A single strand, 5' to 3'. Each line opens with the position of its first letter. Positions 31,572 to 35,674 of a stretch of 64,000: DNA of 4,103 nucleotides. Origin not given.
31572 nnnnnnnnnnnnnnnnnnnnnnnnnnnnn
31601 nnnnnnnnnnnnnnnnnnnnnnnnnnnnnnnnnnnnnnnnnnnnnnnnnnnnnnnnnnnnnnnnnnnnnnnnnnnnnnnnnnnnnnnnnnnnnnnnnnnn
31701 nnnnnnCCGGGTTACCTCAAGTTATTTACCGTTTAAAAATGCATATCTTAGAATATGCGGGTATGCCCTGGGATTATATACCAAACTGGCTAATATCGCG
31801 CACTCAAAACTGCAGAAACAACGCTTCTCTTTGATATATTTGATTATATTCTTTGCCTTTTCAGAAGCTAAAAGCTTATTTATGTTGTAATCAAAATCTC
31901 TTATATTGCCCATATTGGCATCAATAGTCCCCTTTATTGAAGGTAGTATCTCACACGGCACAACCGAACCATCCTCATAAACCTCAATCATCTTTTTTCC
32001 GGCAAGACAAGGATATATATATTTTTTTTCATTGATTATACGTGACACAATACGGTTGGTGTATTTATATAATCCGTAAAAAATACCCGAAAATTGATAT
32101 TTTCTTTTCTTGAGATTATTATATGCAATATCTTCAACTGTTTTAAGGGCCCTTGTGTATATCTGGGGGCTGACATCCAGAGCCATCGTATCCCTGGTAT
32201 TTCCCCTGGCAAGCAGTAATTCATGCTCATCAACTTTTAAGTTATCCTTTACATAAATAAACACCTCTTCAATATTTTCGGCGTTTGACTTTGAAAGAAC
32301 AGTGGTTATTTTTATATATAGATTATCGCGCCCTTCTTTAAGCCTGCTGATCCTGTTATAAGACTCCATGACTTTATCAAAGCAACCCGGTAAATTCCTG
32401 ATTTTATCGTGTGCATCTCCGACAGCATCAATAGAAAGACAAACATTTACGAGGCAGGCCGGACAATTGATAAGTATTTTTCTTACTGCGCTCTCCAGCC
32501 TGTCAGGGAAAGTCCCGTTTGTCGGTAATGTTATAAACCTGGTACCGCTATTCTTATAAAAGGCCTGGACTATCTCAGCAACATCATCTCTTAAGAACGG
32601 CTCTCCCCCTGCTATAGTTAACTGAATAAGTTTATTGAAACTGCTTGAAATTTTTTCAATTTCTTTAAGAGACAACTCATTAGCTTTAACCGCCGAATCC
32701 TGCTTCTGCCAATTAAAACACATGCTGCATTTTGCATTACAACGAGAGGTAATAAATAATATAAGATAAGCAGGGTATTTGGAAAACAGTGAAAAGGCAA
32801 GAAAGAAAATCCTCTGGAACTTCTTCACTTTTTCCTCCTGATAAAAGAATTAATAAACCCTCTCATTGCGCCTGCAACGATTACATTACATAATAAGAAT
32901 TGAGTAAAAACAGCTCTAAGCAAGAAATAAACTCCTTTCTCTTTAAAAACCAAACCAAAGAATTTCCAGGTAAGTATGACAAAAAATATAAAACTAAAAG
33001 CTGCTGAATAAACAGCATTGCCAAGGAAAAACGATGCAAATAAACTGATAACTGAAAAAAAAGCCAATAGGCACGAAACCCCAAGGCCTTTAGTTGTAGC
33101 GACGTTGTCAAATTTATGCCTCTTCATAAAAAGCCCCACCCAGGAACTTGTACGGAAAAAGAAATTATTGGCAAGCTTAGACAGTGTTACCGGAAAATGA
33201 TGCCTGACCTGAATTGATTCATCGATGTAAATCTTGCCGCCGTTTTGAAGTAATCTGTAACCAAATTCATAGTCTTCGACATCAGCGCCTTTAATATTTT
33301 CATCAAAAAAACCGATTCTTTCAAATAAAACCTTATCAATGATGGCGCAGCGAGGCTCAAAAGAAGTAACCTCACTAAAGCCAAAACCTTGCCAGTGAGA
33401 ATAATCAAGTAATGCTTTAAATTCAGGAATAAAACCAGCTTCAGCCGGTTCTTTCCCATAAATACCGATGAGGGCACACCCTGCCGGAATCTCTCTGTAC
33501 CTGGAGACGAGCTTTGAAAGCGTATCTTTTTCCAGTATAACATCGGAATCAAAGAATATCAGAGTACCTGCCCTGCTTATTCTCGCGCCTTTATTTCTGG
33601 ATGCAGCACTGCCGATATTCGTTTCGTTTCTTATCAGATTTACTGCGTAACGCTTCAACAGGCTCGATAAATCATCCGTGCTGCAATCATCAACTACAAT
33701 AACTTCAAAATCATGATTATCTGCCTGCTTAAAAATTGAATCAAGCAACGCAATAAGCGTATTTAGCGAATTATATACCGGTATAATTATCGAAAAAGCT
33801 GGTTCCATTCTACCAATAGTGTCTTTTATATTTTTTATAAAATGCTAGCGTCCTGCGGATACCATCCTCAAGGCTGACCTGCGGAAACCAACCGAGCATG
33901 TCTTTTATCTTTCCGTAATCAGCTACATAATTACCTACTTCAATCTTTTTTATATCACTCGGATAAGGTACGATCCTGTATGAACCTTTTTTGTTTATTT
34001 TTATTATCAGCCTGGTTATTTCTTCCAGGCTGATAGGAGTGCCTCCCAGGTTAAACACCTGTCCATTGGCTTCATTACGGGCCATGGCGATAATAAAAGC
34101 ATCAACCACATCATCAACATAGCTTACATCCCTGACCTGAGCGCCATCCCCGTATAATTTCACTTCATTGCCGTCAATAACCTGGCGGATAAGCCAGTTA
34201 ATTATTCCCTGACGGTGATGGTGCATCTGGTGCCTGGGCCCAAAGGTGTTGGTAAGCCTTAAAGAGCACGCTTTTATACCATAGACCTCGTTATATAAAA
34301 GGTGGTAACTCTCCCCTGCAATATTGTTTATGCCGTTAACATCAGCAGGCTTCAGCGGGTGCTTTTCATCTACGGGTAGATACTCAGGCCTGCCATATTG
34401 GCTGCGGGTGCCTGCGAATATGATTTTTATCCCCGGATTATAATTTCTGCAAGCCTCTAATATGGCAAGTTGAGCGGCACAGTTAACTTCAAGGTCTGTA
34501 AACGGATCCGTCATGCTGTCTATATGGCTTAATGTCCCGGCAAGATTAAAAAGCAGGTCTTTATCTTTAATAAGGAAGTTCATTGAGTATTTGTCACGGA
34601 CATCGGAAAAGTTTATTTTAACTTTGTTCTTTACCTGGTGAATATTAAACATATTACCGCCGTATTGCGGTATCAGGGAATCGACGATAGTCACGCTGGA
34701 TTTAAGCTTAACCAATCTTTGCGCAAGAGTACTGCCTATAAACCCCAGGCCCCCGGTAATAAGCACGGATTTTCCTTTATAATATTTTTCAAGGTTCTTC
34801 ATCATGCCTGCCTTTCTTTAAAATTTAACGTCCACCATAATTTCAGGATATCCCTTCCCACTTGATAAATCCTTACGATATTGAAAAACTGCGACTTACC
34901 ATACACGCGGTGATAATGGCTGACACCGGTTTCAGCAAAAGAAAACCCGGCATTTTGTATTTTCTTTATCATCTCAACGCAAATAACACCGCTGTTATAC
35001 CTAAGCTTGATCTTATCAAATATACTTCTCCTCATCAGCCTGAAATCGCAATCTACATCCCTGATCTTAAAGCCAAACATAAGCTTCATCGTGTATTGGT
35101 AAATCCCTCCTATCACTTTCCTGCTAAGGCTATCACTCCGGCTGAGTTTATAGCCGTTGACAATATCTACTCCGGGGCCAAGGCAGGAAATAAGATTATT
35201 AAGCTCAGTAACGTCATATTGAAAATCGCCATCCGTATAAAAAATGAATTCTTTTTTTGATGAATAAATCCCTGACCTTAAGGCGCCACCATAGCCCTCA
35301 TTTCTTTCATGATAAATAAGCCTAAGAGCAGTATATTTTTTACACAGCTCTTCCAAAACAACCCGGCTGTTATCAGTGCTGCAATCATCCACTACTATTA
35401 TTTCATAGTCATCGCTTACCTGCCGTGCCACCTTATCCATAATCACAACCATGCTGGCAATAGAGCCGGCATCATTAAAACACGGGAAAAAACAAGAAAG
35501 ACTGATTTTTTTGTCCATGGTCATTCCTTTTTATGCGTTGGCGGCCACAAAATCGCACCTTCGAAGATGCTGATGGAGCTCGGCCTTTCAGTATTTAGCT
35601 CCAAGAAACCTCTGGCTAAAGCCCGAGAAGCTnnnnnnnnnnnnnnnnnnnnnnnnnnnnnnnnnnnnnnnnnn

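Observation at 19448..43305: Extracytoplasmic glycosylation relay: four DPM1-like polyprenyl-P-sugar synthases, a flippase-like protein and three GT-C-type polytopic transferases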

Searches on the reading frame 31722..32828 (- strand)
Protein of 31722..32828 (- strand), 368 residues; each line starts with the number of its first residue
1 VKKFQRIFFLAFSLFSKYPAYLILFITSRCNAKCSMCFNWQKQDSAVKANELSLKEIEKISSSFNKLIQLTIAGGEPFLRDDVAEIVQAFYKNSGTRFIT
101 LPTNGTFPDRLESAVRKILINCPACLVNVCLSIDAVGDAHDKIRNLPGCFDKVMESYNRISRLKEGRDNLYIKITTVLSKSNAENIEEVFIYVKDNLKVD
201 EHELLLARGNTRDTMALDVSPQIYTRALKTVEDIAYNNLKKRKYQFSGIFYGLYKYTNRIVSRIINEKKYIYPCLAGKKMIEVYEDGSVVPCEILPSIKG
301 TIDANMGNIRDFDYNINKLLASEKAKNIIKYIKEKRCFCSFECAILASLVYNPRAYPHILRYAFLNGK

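Call 6: search_protein_families(library=pfam, proteins=[window:31722-32828:-], max_evalue=0.001)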
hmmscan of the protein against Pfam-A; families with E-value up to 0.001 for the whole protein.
window:31722-32828:- (368 aa): 3 families
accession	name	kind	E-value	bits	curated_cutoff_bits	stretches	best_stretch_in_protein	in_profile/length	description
PF04055.27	Radical_SAM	-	1.2e-14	55.3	29.5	1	26-188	3-161/166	Radical SAM superfamily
PF13353.11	Fer4_12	-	3.8e-08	34.1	22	1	26-131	11-117/137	4Fe-4S single cluster domain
PF13186.11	SPASM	-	0.00033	21.3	21.5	1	274-340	1-64/67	Iron-sulfur cluster-binding domain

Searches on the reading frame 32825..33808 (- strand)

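Call 6: search_protein_families(library=pfam, proteins=[window:32825-33808:-], max_evalue=0.001)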
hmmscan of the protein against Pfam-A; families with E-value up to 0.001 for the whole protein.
window:32825-33808:- (327 aa): 4 families
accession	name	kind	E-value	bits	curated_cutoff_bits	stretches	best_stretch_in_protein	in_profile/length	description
PF00535.33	Glycos_transf_2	-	2.1e-28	99.8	23.3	1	6-163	1-165/168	Glycosyl transferase family 2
PF10111.15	Glyco_tranf_2_2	-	1.8e-14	54.3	27.3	1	6-189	1-202/276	Glycosyltransferase like family 2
PF13641.12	Glyco_tranf_2_3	-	4.6e-11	43.6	27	1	3-215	1-223/230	Glycosyltransferase like family 2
PF13632.12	Glyco_trans_2_3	-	1.8e-08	34.9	27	1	84-273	3-188/198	Glycosyl transferase family group 2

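Call 12: search_protein_families(library=ncbifam, proteins=[window:32825-33808:-], max_evalue=0.001)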
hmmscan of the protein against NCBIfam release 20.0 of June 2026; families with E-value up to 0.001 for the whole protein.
window:32825-33808:- (327 aa): 21 families
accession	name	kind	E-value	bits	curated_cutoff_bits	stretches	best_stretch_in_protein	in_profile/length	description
TIGR03965.1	mycofact_glyco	equivalog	3.7e-24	85.4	280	1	5-233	76-309/467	mycofactocin biosynthesis glycosyltransferase MftF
NF041875.1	EPS_EpsD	equivalog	9.1e-21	74.6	370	1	6-203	2-206/325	exopolysaccharide biosynthesis glycosyltransferase EpsD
TIGR04283.1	glyco_like_mftF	equivalog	2e-15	57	182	1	6-199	2-182/221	TIGR04283 family arsenosugar biosynthesis glycosyltransferase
NF047683.1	TeichurnBiosyTuaG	equivalog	3.4e-14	53.1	400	1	2-102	5-109/252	teichuronic acid biosynthesis protein TuaG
NF007482.0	PRK10073.1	equivalog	5.9e-13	48.5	423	1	3-101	6-107/334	glycosyltransferase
NF038302.1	EPS_HpsE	equivalog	2.4e-11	43.2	300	1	5-103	3-110/307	hormogonium polysaccharide biosynthesis glycosyltransferase HpsE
TIGR03937.1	PgaC_IcaA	equivalog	2.9e-11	43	422.3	1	3-114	45-160/407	poly-beta-1,6-N-acetyl-D-glucosamine synthase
TIGR03111.1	glyc2_xrt_Gpos1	hypoth_equivalog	3.1e-11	42.7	363.95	1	3-116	49-168/439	TIGR03111 family XrtG-associated glycosyltransferase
TIGR04242.1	nodulat_NodC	equivalog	1e-09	37.9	550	1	3-113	48-165/395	chitooligosaccharide synthase NodC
NF038299.1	EPS_HpsN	equivalog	3.9e-09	35.9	425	1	4-110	2-112/317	hormogonium polysaccharide biosynthesis glycosyltransferase HpsN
NF053739.1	GlytfEpsEBac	equivalog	4.6e-09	35.7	450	1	3-97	1-100/265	glycosyltransferase EpsE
TIGR01556.1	rhamnosyltran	subfamily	6.4e-09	35.4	200.55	1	15-204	7-201/281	rhamnosyltransferase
NF050819.1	PolSacchBiosHfsG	equivalog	7.4e-09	35.2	500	1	2-96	11-108/302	polysaccharide biosynthesis protein HfsG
NF041394.1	GtaseAglG_Halo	equivalog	6.8e-08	32.1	440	1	9-138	7-143/304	glucosyl-dolichyl phosphate glucuronosyltransferase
NF050050.1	ProtGlycPglI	equivalog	2.3e-07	30.5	500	1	3-105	2-109/306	GalNAc(5)-diNAcBac-PP-undecaprenol beta-1,3-glucosyltransferase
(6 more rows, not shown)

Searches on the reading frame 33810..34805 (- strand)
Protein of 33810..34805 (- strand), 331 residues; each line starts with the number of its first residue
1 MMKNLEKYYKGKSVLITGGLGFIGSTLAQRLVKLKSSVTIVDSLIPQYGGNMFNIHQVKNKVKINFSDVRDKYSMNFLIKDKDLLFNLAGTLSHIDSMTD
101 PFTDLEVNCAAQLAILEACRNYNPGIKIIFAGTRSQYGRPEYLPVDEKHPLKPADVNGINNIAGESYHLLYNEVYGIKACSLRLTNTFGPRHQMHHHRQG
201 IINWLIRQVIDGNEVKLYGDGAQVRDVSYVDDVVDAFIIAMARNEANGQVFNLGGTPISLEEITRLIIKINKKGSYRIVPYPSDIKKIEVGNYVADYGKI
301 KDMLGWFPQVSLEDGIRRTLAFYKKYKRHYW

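Call 6: search_protein_families(library=pfam, proteins=[window:33810-34805:-], max_evalue=0.001)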
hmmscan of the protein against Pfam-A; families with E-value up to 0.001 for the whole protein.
window:33810-34805:- (331 aa): 4 families
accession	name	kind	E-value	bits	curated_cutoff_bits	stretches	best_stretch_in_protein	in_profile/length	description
PF01370.27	Epimerase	-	1.6e-46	159.1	20.9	1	14-254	1-240/240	NAD dependent epimerase/dehydratase family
PF16363.11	GDP_Man_Dehyd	-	5.8e-43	148.1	27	1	15-319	1-332/332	GDP-mannose 4,6 dehydratase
PF01073.25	3Beta_HSD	-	5e-13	49.2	22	1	15-242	1-230/280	3-beta hydroxysteroid dehydrogenase/isomerase family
PF02719.21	Polysacc_synt_2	-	0.00019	21.2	20.2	1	14-123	1-119/293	Polysaccharide biosynthesis protein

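Call 43: search_protein_families(library=ncbifam, proteins=[window:33810-34805:-], max_evalue=0.00001)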
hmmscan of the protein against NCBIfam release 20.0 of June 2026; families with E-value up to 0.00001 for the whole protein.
window:33810-34805:- (331 aa): 19 families
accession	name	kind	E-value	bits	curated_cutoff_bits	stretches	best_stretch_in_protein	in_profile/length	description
TIGR01181.1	dTDP_gluc_dehyt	equivalog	3.7e-41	141.3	365.1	1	14-328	2-316/321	dTDP-glucose 4,6-dehydratase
TIGR04180.1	EDH_00030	hypoth_equivalog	4.5e-37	127.7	475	1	14-310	1-296/297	NAD-dependent 4,6-dehydratase LegB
TIGR01179.1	galE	equivalog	5.1e-29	101.2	262.3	1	14-328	2-330/332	UDP-glucose 4-epimerase GalE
TIGR02197.1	heptose_epim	equivalog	9.8e-28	97.2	274.6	1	14-324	1-314/316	ADP-glyceromanno-heptose 6-epimerase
NF011728.1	PRK15181.1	equivalog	1.3e-23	83.6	760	1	12-324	16-338/348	Vi polysaccharide biosynthesis UDP-N-acetylglucosaminuronic acid C-4 epimerase TviC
NF007490.0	PRK10084.1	subfamily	1.4e-23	83.5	649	2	171-326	181-337/361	dTDP-glucose 4,6-dehydratase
NF007582.0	PRK10217.1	equivalog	1.8e-23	83.3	698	2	171-325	174-333/355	dTDP-glucose 4,6-dehydratase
NF008872.0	PRK11908.1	equivalog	6.7e-16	58.2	294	1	12-325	2-337/349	bifunctional UDP-4-keto-pentose/UDP-xylose synthase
TIGR02622.1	CDP_4_6_dhtase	equivalog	9.8e-16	57.8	278.45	1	9-326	2-333/352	CDP-glucose 4,6-dehydratase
NF047922.1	GDPFucSynFcl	equivalog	4.5e-15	55.9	500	1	105-326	78-304/308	GDP-L-fucose synthase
NF005998.1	PRK08125.1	equivalog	9.5e-15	54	777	1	7-323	311-649/649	bifunctional UDP-4-amino-4-deoxy-L-arabinose formyltransferase/UDP-glucuronic acid oxidase ArnA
NF007956.0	PRK10675.1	subfamily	2.9e-14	53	394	1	13-324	2-330/338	UDP-glucose 4-epimerase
NF043036.1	ErythonDh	equivalog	7.3e-14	51.7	325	1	14-166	3-158/321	D-erythronate dehydrogenase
NF008360.0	PRK11150.1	equivalog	1.4e-13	50.7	452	1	14-301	2-284/310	ADP-glyceromanno-heptose 6-epimerase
NF041015.1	UDPsulfquin_syn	equivalog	1.7e-11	43.7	575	0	174-328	212-368/384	UDP-sulfoquinovose synthase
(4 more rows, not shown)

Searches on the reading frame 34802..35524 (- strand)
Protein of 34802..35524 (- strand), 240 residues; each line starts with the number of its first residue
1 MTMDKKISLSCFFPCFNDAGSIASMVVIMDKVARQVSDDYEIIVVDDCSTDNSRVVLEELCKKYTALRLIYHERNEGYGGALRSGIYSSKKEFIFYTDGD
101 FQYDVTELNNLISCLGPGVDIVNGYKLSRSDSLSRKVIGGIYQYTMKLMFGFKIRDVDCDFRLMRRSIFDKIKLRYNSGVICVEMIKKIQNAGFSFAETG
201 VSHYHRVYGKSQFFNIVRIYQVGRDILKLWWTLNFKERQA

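Call 4: search_protein_families(library=pfam, proteins=[window:34802-35524:-], max_evalue=0.01)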
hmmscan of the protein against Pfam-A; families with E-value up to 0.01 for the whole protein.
window:34802-35524:- (240 aa): 2 families
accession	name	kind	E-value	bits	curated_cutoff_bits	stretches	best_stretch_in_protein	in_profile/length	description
PF00535.33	Glycos_transf_2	-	1.1e-23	84.4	23.3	1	11-172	2-167/168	Glycosyl transferase family 2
PF10111.15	Glyco_tranf_2_2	-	0.0086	16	27.3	0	28-104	15-95/276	Glycosyltransferase like family 2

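Call 12: search_protein_families(library=ncbifam, proteins=[window:34802-35524:-], max_evalue=0.001)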
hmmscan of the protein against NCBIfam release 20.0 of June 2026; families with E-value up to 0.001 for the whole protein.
window:34802-35524:- (240 aa): 19 families
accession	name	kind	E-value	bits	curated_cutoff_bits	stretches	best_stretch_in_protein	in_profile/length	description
NF007986.1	PRK10714.1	equivalog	4e-19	68.8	529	1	9-226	8-222/316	undecaprenyl-phosphate 4-deoxy-4-formamido-L-arabinose transferase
NF047588.1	GlcsyltransPgfSStrep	equivalog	6.8e-16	58.3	500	1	9-172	3-167/308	glycosyltransferase PgfS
TIGR03937.1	PgaC_IcaA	equivalog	1.9e-14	53.4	422.3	1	5-112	43-147/407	poly-beta-1,6-N-acetyl-D-glucosamine synthase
NF041391.1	DPhHxTase_Halo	equivalog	1.3e-13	50.4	375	1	25-228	10-207/213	dolichyl-phosphate hexose transferase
NF047683.1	TeichurnBiosyTuaG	equivalog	1.3e-11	44.7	400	1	5-112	4-108/252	teichuronic acid biosynthesis protein TuaG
NF007482.0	PRK10073.1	equivalog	2.1e-11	43.4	423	1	3-105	2-100/334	glycosyltransferase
NF058614.1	PPMAGASynPpgS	equivalog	5.1e-10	39.1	370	1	13-212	6-205/226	polyprenyl-phospho-N-acetylgalactosaminyl synthase PpgS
NF041875.1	EPS_EpsD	equivalog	9.2e-10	38.4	370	1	23-106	12-95/325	exopolysaccharide biosynthesis glycosyltransferase EpsD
TIGR04182.1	glyco_TIGR04182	equivalog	1.5e-09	37.7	325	1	11-209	4-196/293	S-layer glycoprotein N-glycosyltransferase AglJ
TIGR03965.1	mycofact_glyco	equivalog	3e-08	33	280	1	14-124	81-189/467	mycofactocin biosynthesis glycosyltransferase MftF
NF050050.1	ProtGlycPglI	equivalog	3.8e-07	29.8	500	1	29-135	21-129/306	GalNAc(5)-diNAcBac-PP-undecaprenol beta-1,3-glucosyltransferase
TIGR03111.1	glyc2_xrt_Gpos1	hypoth_equivalog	9.1e-07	28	363.95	1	14-130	56-173/439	TIGR03111 family XrtG-associated glycosyltransferase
NF010496.0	PRK13915.1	equivalog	2.2e-06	27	262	1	5-114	29-141/307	glucosyl-3-phosphoglycerate synthase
NF038302.1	EPS_HpsE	equivalog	4e-06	26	300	1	10-100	4-96/307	hormogonium polysaccharide biosynthesis glycosyltransferase HpsE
NF053739.1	GlytfEpsEBac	equivalog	2.4e-05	23.5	450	1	30-100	21-92/265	glycosyltransferase EpsE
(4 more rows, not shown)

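Call 16: search_solved_structures(query=window:34802-35524:-, max_evalue=0.001)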
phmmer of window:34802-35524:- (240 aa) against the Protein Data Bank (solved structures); distinct sequences matched with E-value up to 0.001: 18.
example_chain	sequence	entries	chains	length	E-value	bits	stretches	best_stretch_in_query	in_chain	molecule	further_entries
9hwj_A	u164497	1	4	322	4.1e-14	55.7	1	9-226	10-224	Undecaprenyl-phosphate 4-deoxy-4-formamido-L-arabinose transferase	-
9bhc_C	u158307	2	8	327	2.7e-13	53.1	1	9-226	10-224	Undecaprenyl-phosphate 4-deoxy-4-formamido-L-arabinose transferase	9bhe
8vxh_A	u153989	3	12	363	3.6e-13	52.7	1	9-226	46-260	Undecaprenyl-phosphate 4-deoxy-4-formamido-L-arabinose transferase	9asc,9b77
5hea_A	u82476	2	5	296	4.9e-08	35.8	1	28-114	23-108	Putative glycosyltransferase (GalT1)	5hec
5ekp_C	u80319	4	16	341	5.8e-08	35.6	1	6-173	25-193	Uncharacterized glycosyltransferase sll0501 | Glycosyltransferase sll0501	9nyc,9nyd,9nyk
5eke_A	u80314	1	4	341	5.9e-08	35.6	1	6-173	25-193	Uncharacterized glycosyltransferase sll0501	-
9nye_A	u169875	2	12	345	5.9e-08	35.6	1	6-173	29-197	Glycosyltransferase sll0501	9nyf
2z87_A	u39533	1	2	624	2e-07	33.8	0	9-100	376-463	Chondroitin synthase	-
2z86_A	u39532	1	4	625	2e-07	33.8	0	9-100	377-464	Chondroitin synthase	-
6h1j_A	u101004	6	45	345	3.4e-07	33.1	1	9-110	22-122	Probable ss-1,3-N-acetylglucosaminyltransferase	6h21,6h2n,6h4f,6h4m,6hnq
5mlz_A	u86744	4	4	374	4.8e-07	32.6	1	7-184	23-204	Dolichol monophosphate mannose synthase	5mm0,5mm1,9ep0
6p61_A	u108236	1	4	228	2.1e-06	30.5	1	36-122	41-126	Glycosyltransferase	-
3bcv_A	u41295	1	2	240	2.7e-06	30.2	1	32-104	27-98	Putative glycosyltransferase protein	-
5tze_C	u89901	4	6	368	1.7e-05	27.5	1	10-103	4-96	Glycosyl transferase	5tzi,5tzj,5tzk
5tz8_A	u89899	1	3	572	8.6e-05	25.2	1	11-103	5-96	Glycosyl transferase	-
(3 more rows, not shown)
